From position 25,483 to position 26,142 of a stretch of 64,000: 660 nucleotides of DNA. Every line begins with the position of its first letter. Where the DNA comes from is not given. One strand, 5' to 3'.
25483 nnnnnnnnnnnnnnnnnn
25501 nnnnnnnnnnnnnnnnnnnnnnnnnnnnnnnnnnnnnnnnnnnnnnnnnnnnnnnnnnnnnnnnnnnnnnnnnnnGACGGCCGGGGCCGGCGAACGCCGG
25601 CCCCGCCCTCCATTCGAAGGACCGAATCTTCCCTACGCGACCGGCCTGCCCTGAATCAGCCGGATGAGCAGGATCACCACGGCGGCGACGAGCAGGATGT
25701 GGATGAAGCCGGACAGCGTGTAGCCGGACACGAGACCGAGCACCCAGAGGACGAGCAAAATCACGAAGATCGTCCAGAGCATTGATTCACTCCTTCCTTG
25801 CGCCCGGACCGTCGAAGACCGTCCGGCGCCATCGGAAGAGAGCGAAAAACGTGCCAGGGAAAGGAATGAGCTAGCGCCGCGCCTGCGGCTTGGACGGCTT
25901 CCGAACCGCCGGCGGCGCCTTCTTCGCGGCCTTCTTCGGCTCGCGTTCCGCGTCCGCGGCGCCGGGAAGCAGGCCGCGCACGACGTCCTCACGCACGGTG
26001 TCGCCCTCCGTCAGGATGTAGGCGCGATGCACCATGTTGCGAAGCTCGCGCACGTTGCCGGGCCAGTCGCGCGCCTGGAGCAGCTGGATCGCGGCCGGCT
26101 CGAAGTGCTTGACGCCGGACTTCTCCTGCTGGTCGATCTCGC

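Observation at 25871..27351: DHp-only mini-ORF translationally coupled to a sigma-54 activator that lacks a DNA-binding domain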

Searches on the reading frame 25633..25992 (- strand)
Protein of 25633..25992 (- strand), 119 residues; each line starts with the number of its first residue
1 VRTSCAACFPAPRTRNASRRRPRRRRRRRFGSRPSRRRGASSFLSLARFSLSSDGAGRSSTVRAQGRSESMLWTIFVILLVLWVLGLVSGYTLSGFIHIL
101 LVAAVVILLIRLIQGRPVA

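Call 3: search_protein_families(library=pfam, proteins=[window:25633-25992:-], max_evalue=1)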
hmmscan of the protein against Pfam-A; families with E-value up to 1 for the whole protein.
window:25633-25992:- (119 aa): 4 families
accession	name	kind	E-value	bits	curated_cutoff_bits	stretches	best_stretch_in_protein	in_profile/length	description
PF18919.5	DUF5670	-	5.3e-13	49.2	23.5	1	71-114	1-43/43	Family of unknown function (DUF5670)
PF00487.30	FA_desaturase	-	0.11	12.7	29.7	1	21-111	86-176/253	Fatty acid desaturase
PF19529.4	DUF6057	-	0.28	10.4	29.8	1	67-112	97-141/569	Family of unknown function (DUF6057)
PF20990.2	DUF2207_C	-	0.64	10.1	33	1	71-111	143-186/247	Predicted membrane protein (DUF2207) C-terminal domain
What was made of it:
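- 25633..25782 (-): Target gene: 49-aa lmo0937/DUF5670 family membrane protein. Pfam DUF5670 E=5.3e-13 (call 3).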
